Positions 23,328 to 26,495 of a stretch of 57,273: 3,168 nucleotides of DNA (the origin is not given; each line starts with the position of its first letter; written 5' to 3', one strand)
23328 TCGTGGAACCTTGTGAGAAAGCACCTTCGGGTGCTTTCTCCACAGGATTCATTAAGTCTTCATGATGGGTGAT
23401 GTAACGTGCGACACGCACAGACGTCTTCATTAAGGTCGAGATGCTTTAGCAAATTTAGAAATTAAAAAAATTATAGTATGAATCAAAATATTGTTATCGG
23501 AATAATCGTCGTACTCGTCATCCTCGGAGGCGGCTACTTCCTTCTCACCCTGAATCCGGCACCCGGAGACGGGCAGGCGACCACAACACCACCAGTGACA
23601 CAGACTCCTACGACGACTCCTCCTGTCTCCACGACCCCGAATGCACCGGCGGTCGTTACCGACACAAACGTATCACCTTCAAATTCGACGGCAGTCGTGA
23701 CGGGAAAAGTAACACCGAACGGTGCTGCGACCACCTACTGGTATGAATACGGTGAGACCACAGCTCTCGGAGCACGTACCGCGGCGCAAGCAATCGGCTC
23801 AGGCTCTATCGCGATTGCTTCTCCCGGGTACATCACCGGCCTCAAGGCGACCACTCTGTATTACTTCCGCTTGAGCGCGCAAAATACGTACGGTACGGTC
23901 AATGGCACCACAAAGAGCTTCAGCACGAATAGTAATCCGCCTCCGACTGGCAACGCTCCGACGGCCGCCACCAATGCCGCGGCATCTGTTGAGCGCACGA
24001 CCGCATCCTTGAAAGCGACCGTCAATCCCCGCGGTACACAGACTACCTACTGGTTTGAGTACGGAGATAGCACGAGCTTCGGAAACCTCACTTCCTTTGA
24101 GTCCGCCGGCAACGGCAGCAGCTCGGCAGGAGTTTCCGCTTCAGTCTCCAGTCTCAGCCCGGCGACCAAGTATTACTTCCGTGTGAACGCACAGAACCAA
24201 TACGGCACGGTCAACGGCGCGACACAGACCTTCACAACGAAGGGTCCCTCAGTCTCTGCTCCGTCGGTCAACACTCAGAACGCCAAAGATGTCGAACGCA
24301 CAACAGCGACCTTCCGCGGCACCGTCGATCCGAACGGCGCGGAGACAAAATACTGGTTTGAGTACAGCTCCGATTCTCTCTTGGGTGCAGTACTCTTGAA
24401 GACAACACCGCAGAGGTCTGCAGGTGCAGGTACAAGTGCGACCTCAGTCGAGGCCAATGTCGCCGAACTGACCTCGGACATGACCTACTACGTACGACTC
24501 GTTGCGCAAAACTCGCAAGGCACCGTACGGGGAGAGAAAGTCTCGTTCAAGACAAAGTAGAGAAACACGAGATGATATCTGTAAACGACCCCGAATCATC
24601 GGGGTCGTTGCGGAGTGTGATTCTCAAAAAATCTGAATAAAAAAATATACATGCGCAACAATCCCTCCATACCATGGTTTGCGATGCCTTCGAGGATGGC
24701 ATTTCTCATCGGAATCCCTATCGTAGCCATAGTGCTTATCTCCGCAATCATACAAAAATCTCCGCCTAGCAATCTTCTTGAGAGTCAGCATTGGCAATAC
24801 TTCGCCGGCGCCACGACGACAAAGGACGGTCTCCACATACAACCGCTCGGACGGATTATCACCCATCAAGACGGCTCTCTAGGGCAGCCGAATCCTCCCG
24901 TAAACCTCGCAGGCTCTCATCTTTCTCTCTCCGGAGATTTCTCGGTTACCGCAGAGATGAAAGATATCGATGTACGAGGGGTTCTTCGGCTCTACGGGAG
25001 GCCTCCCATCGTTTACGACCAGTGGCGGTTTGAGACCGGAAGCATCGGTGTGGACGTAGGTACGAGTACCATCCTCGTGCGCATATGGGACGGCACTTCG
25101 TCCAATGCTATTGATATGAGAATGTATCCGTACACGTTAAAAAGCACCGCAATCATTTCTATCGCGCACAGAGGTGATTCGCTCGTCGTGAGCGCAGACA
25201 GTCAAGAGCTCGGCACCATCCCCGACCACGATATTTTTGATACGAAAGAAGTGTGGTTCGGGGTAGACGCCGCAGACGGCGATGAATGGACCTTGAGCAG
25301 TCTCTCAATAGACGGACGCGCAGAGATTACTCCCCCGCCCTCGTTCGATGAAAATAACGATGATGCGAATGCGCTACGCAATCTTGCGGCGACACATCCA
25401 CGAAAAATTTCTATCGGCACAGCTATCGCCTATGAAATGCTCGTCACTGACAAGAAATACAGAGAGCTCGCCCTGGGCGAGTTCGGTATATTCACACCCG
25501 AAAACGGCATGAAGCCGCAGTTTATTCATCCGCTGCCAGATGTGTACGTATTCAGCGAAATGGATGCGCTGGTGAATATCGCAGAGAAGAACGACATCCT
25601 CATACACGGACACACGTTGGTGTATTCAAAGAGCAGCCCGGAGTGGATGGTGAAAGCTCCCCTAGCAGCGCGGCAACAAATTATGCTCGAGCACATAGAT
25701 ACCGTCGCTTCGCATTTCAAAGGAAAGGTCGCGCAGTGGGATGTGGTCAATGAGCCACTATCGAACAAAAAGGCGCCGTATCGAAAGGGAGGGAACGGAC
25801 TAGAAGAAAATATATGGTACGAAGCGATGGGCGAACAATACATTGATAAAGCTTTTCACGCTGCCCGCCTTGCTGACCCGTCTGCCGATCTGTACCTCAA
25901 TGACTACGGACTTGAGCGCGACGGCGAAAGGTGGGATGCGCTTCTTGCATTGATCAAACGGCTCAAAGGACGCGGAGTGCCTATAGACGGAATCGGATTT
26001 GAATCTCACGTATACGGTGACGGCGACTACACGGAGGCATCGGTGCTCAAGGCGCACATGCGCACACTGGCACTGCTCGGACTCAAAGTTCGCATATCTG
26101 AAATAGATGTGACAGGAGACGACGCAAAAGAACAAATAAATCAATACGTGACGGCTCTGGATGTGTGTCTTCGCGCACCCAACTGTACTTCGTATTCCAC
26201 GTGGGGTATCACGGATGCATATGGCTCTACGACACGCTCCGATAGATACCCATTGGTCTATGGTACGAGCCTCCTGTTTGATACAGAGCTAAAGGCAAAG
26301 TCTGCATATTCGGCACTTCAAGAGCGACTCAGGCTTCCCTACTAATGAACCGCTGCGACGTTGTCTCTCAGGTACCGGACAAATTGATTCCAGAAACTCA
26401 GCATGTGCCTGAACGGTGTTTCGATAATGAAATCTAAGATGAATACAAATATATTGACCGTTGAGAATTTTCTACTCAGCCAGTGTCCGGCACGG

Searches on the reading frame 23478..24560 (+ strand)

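Call 73: search_protein_families(library=pfam, proteins=[window:23478-24560:+], max_evalue=0.0001)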
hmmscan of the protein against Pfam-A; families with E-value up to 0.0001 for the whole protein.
window:23478-24560:+ (360 aa): 4 families
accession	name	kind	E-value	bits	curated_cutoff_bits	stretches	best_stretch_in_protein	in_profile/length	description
PF25059.1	FN3_DSCAM-DSCAML_C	-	2.3e-08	34.7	39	0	220-254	46-80/89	DSCAM/DSCAML C-terminal Fn3-like domain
PF00041.27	fn3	-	8.2e-08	32.8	25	0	184-245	25-75/84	Fibronectin type III domain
PF24489.1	Ig_J_second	-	5.5e-06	26.8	27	0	169-244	4-83/105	Tip attachment protein J second Ig-like domain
PF16655.11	PhoD_N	-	1.2e-05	26.2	30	0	187-251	26-90/90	PhoD-like phosphatase, N-terminal domain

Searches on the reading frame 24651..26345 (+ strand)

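Call 73: search_protein_families(library=pfam, proteins=[window:24651-26345:+], max_evalue=0.0001)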
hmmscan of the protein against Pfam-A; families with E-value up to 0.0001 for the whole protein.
window:24651-26345:+ (564 aa): 1 family
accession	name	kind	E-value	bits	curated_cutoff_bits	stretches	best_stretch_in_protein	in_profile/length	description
PF00331.26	Glyco_hydro_10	-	2.2e-78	264.1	22.1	1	252-557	10-309/311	Glycosyl hydrolase family 10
